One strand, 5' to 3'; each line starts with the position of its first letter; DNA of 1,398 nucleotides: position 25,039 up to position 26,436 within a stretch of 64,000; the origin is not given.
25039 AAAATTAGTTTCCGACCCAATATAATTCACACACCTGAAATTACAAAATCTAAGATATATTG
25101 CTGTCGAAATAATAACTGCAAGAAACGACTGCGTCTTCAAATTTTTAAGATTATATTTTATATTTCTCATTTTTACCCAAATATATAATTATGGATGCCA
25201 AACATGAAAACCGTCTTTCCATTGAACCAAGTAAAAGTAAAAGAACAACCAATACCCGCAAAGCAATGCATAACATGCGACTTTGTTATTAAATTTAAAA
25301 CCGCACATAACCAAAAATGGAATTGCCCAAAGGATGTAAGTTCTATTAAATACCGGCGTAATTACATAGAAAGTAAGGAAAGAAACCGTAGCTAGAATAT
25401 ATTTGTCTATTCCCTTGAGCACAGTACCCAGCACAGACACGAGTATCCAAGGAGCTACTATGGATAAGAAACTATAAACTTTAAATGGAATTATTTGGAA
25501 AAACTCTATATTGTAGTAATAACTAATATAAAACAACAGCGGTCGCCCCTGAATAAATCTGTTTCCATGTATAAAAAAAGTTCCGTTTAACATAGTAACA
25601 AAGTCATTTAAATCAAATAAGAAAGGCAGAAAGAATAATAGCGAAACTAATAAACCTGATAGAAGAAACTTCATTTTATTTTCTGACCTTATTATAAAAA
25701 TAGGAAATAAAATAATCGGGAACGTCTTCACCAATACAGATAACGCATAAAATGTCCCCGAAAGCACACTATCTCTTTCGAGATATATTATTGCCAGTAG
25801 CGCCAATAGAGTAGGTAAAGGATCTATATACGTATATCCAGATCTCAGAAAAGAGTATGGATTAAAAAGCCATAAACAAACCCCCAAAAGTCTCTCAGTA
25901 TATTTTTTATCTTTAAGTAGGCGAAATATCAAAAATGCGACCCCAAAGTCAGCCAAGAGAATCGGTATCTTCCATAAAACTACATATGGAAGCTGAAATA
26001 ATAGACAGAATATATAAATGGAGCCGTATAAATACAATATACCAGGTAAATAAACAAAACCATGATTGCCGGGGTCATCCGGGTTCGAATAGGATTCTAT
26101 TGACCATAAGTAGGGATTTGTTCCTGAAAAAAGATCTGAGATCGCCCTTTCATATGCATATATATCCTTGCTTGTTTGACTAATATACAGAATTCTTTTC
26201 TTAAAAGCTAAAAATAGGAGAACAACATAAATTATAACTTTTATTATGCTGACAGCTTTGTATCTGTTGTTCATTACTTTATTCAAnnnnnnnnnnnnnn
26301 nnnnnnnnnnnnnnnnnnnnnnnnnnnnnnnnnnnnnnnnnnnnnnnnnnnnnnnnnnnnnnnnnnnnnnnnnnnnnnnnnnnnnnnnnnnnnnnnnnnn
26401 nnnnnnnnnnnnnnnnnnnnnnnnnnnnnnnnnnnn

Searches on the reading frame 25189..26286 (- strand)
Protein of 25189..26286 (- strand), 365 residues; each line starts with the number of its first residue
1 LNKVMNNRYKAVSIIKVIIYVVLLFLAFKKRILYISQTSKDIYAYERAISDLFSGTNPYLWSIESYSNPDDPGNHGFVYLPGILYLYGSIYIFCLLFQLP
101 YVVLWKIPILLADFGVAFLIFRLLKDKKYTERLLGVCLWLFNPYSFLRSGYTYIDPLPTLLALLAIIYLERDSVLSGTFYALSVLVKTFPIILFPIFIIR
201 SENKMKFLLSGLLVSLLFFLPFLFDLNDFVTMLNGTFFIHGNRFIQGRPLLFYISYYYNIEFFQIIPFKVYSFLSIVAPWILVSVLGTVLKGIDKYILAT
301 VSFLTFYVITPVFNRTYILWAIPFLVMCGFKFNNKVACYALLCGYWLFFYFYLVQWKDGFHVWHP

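Call 3: search_protein_families(library=pfam, proteins=[window:25189-26286:-], max_evalue=0.01)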
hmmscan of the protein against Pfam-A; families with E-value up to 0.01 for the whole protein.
window:25189-26286:- (365 aa): 0 families

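Call 9: search_protein_families(library=ncbifam, proteins=[window:25189-26286:-], max_evalue=0.01)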
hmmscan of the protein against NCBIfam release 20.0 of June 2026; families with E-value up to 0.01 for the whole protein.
window:25189-26286:- (365 aa): 0 families

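Call 11: find_encoding_contigs(protein=window:25189-26286:-, flank=10000, max_places=6)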
Protein window:25189-26286:- (365 aa): no gene with exactly this product is on record in the collection.

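Call 16: find_related_loci(query=A1, collection=genome_contigs, flank=10000)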
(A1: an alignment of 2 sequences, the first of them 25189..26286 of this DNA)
Query A1 (365 aa) in genome_contigs; peptide patterns used: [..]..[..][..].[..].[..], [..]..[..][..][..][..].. (x = any residue, [..] = any of these).
32 stretches matched a pattern; 1 encode a relative of the query (tblastn E <= 1e-3); 1 distinct loci.
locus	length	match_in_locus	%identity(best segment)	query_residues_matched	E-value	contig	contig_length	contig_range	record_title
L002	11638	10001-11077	50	10-365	1e-120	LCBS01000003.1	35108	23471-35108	MAG: candidate division WWE3 bacterium GW2011_GWB1_41_6 UU72_C0003, whole genome shotgun sequence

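Call 18: find_homologous_proteins(query=A1, max_evalue=0.00001)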
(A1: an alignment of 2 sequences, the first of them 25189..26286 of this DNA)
Query A1 (2 sequences) (365 aa, profile of the alignment): 73 proteins with E <= 0.00001 among 8000 candidates.
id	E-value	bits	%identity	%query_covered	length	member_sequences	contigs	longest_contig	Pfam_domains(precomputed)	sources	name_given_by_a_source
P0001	2.3e-218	743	33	96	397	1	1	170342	PF09594.17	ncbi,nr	ncbi:DUF2029 domain-containing protein [Patescibacteria group bacterium]|nr:DUF2029 domain-containin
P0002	1.5e-190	652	100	99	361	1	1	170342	-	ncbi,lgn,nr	ncbi:hypothetical protein JXA34_02620 [Patescibacteria group bacterium]|nr:hypothetical protein [Pat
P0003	8.7e-145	501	37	98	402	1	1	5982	PF09594.17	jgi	-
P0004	1.1e-133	465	33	98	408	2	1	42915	PF09594.17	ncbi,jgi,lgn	-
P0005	4.2e-130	453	37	80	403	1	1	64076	PF09594.17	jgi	jgi:hypothetical protein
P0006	1.7e-120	421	34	95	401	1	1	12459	PF09594.17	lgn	-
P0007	4.4e-120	420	50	96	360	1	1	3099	-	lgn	-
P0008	2.0e-119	418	55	96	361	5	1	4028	PF09594.17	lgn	-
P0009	1.4e-118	415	55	96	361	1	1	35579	PF09594.17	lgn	-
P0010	3.4e-118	414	55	96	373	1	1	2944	PF09594.17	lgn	-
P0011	8.6e-117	409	49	96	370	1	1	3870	-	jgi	jgi:hypothetical protein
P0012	3.2e-115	404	48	97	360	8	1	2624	-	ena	-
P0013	4.0e-115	403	51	95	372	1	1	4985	PF09594.17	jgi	-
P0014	4.8e-115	403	49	96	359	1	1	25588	PF09594.17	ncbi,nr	ncbi:glycosyltransferase 87 family protein [bacterium]|nr:glycosyltransferase 87 family protein [bac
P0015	4.3e-114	400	48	99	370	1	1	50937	PF09594.17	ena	-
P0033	1.2e-109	385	52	97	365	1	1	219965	PF09594.17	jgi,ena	jgi:hypothetical protein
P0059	1.3e-91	326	44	99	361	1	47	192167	PF09594.17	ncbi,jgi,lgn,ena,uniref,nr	ncbi:MAG: hypothetical protein UU64_C0006G0027 [candidate division WWE3 bacterium GW2011_GWF2_41_45]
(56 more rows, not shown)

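Call 20: find_encoding_contigs(protein=P0033, flank=10000, max_places=2)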
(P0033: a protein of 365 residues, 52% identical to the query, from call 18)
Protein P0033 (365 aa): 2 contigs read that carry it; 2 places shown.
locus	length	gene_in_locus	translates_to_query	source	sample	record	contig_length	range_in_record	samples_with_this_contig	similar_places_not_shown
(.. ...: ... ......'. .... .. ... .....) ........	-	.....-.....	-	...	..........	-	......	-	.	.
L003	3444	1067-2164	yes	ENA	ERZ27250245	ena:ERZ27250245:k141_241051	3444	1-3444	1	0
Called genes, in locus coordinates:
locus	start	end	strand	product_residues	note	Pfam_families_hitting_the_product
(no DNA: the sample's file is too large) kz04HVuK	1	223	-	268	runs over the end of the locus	PF09863:DUF2090 (weak), PF01791:DeoC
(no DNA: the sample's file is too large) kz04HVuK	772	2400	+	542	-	-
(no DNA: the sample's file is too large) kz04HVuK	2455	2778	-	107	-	-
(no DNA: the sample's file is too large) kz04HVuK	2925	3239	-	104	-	-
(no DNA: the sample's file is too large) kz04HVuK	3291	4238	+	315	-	PF01134:GIDA (faint), PF01266:DAO (faint), PF01946:Thi4 (faint), PF03486:HI0933_like (faint), PF07992:Pyr_redox_2, PF12831:FAD_oxidored (faint), PF13738:Pyr_redox_3, PF00070:Pyr_redox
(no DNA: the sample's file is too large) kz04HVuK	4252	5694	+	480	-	PF02366:PMT, PF13231:PMT_2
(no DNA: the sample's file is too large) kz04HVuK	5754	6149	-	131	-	-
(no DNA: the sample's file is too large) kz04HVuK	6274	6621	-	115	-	-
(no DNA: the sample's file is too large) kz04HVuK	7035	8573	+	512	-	-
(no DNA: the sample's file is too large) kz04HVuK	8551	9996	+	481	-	PF14897:EpsG (weak)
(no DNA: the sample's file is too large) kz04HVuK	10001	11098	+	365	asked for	PF09594:GT87 (weak)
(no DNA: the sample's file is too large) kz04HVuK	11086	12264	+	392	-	-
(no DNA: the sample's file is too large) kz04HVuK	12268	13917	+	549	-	PF13231:PMT_2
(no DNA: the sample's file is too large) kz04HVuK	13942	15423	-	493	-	-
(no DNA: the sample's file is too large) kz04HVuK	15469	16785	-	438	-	-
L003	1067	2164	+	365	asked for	PF09594:GT87 (weak)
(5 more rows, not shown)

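Call 21: find_encoding_contigs(protein=P0005, flank=10000, max_places=2)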
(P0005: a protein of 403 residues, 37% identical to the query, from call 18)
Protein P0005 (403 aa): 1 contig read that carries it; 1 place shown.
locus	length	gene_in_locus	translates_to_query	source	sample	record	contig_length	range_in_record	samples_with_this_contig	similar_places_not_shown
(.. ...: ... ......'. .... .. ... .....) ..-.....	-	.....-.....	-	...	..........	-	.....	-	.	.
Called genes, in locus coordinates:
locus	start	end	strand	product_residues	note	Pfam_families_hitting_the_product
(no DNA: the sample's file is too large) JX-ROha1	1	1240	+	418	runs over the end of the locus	PF00437:T2SSE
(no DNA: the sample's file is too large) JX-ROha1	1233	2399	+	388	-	PF00482:T2SSF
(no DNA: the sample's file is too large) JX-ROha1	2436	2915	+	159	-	PF07963:N_methyl (weak)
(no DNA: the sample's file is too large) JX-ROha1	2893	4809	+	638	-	PF09826:Beta_propel (faint), PF08309:LVIVD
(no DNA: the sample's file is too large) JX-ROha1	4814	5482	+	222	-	-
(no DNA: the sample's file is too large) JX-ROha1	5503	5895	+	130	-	-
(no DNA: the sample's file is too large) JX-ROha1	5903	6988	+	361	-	PF13399:LytR_C (weak)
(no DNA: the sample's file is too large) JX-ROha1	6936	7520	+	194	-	PF07963:N_methyl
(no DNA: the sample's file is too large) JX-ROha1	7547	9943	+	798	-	PF00535:Glycos_transf_2, PF10111:Glyco_tranf_2_2 (weak), PF13641:Glyco_tranf_2_3 (weak)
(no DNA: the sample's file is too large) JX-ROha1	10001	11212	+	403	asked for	PF09594:GT87 (weak)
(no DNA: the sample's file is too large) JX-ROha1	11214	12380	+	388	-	-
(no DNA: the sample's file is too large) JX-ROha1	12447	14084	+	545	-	-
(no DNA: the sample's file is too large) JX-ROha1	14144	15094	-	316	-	PF00483:NTP_transferase, PF12804:NTP_transf_3, PF25084:LbH_EIF2B, PF25087:GMPPB_C, PF00132:Hexapep (weak)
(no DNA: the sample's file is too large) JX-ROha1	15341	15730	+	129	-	-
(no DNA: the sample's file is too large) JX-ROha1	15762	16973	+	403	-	PF00288:GHMP_kinases_N, PF08544:GHMP_kinases_C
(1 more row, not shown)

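Call 22: find_encoding_contigs(protein=P0059, flank=10000, max_places=2)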
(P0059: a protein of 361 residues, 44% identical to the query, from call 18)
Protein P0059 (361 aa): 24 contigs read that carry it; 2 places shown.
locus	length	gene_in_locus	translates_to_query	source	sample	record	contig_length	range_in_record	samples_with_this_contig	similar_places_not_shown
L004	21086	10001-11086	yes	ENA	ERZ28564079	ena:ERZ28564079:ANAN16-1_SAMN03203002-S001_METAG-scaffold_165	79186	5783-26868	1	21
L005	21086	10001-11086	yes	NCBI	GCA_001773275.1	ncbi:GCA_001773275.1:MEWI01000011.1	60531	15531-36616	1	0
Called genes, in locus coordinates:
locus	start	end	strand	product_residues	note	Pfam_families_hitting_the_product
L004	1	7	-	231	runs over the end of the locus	PF01479:S4 (weak), PF00849:PseudoU_synth_2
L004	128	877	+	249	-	PF05175:MTS (weak), PF05401:NodS (weak), PF13489:Methyltransf_23, PF06325:PrmA (weak), PF13847:Methyltransf_31, PF08241:Methyltransf_11, PF08242:Methyltransf_12, PF13649:Methyltransf_25, +1 more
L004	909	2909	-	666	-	-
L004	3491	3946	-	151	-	PF05014:Nuc_deoxyrib_tr (weak)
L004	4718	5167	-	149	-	-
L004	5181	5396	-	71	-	-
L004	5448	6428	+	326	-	PF03486:HI0933_like (faint), PF07992:Pyr_redox_2, PF00890:FAD_binding_2 (faint), PF01266:DAO (faint), PF13738:Pyr_redox_3, PF00070:Pyr_redox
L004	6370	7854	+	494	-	PF13231:PMT_2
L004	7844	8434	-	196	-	PF00081:Sod_Fe_N, PF02777:Sod_Fe_C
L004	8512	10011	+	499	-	PF13231:PMT_2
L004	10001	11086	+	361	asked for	PF09594:GT87 (weak)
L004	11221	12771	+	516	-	-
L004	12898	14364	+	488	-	PF13231:PMT_2 (weak)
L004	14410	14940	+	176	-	-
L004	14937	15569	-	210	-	PF01135:PCMT, PF01596:Methyltransf_3, PF13847:Methyltransf_31 (weak)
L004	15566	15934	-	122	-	PF11969:DcpS_C (weak), PF01230:HIT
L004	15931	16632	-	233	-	PF13489:Methyltransf_23, PF01728:FtsJ (faint), PF05175:MTS (weak), PF13847:Methyltransf_31, PF08241:Methyltransf_11, PF08242:Methyltransf_12, PF13649:Methyltransf_25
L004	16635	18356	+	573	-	PF04055:Radical_SAM, PF16199:Radical_SAM_C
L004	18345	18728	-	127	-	PF09685:MamF_MmsF (weak)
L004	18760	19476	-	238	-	PF00160:Pro_isomerase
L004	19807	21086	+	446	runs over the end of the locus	-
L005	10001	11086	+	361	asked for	PF09594:GT87 (weak)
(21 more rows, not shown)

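Call 32: search_solved_structures(query=A4, max_evalue=1, show_alignments=2)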
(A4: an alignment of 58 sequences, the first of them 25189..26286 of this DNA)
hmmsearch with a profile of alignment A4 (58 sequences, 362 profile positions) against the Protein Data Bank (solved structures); distinct sequences matched with E-value up to 1: 0.

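Call 44: predict_structure(alignment_id=A4)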
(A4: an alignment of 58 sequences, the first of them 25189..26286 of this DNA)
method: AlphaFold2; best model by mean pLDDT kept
length: 365 residues; sequences in the alignment: 58
mean_pLDDT: 90.6   pTM: 0.91
mean pLDDT of the five models: 90.6, 89.8, 89.6, 88.6, 87.8
residues with pLDDT >= 90: 267; 70-90: 70; 50-70: 22; < 50: 6
segments of 3 or more residues with pLDDT < 50: 360-365
pLDDT, mean of each block of 10 residues (from residue 1): 81 95 96 89 94 97 87 83 97 96 95 98 97 98 83 90 98 99 97 98 98 98 97 91 66 71 75 93 97 97 94 86 98 94 95 71 42
secondary structure, 60 per line:
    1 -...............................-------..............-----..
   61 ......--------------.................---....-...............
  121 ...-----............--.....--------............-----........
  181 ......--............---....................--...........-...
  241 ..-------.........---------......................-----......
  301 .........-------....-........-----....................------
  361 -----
elements in order: H2-32 H40-53 H59-66 H81-97 H101-104 H106-123 H129-140 H143-147 H156-167 H173-186 H189-200 H204-223 H226-236 H238-242 H250-258 H268-289 H295-309 H317-320 H322-329 H335-354

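Call 47: fold_search(model_id=the predicted structure, library=pdb)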
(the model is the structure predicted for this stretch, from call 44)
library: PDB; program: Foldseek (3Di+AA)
matches with E <= 10: 135; with E <= 0.001: 0
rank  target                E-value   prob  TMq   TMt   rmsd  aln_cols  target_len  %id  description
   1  8imx_U                1.8e-03  1.00  0.48  0.42  10.8       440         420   15  Cryo-EM structure of GPI-T with a chimeric GPI-anchored protein (released 2023-08-16)
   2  6ezn_F                2.3e-03  1.00  0.42  0.26  14.8       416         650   13  Cryo-EM structure of the yeast oligosaccharyltransferase (OST) complex (released 2018-01-17)
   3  9s6r_A                2.9e-03  1.00  0.50  0.48   9.3       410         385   13  Ternary cryo-EM structure of yeast ALG3 with Dol25-PP-GlcNAc2Man5, Dol25-P-Man, and Fab (released 2026-03-18)
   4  8agb_A                3.1e-03  1.00  0.37  0.24  15.2       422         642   13  Structure of yeast oligosaccharylransferase complex with lipid-linked oligosaccharide bound (released 2022-12-07)
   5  8pn9_A                5.1e-03  1.00  0.44  0.27  15.8       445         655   14  Structure of human oligosaccharyltransferase OST-A complex bound to NGI-1 (released 2024-05-08)
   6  9wno_A                6.3e-03  1.00  0.58  0.53  10.5       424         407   15  Cryo-EM structure of Candida glabrata GPI mannosyltransferase I bound to Dol-P-Man (released 2025-12-03)
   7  7wld_U                6.3e-03  1.00  0.54  0.48  10.2       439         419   16  Cryo-EM structure of the human glycosylphosphatidylinositol transamidase complex at 2.53 Angstrom resolution (released 2022-04-27)
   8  9dm7_A                8.8e-03  1.00  0.54  0.53   6.8       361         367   17  mannosyltransferase PimE in complex with Fab_E6 (released 2025-06-25)
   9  9s6u_A                1.0e-02  1.00  0.45  0.32  11.4       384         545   13  Ternary cryo-EM structure of human ALG9 with Dol25-PP-GlcNAc2Man8, Dol25-P-Man and Fab (released 2026-03-18)
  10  5f15                  1.1e-02  1.00  0.52  0.38   8.0       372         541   14  Crystal Structure of ArnT from Cupriavidus metallidurans bound to Undecaprenyl phosphate (released 2016-02-17)
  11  7w72_U                1.1e-02  1.00  0.45  0.40  10.6       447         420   12  Structure of a human glycosylphosphatidylinositol (GPI) transamidase (released 2022-02-16)
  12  6ftg_5                1.1e-02  1.00  0.38  0.23  17.6       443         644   13  Subtomogram average of OST-containing ribosome-translocon complexes from canine rough microsomal membranes (released 2018-03-21)
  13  5ezm                  2.1e-02  1.00  0.50  0.36   9.0       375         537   13  Crystal Structure of ArnT from Cupriavidus metallidurans in the apo state (released 2016-02-17)
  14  3wak                  2.2e-02  1.00  0.42  0.22  13.7       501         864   13  Crystal structure of the Archaeoglobus fulgidus oligosaccharyltransferase (O29867_ARCFU) in the apo form (released 2013-10-30)
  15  9dm5                  2.5e-02  1.00  0.55  0.52   6.7       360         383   18  Product-Bound mannosyltransferase PimE (released 2025-06-25)
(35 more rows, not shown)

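Call 48: find_encoding_contigs(protein=P0004, flank=10000, max_places=2)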
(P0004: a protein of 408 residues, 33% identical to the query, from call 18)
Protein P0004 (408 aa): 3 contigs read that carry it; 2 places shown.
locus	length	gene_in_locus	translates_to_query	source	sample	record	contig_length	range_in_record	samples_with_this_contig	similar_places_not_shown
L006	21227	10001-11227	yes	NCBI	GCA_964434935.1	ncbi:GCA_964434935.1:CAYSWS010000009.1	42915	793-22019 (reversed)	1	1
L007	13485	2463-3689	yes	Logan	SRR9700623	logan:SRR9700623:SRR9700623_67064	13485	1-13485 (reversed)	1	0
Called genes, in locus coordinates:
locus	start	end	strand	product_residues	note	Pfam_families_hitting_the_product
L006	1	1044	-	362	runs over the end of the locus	PF01702:TGT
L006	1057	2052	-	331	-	PF11376:DUF3179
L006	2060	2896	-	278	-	PF00480:ROK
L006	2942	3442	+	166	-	-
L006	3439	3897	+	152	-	-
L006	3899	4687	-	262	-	PF01255:Prenyltransf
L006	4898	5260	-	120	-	-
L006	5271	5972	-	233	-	PF01509:TruB_N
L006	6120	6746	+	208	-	PF24675:NpmA, PF13847:Methyltransf_31, PF02390:Methyltransf_4 (faint), PF13649:Methyltransf_25 (weak)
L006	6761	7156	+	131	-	-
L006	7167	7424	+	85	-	-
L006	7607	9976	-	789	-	PF00690:Cation_ATPase_N, PF00122:E1-E2_ATPase, PF00702:Hydrolase, PF13246:Cation_ATPase (weak), PF08282:Hydrolase_3 (weak)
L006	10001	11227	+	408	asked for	PF09594:GT87 (weak)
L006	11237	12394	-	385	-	PF00999:Na_H_Exchanger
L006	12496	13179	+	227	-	PF00072:Response_reg, PF00486:Trans_reg_C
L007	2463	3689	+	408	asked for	PF09594:GT87 (weak)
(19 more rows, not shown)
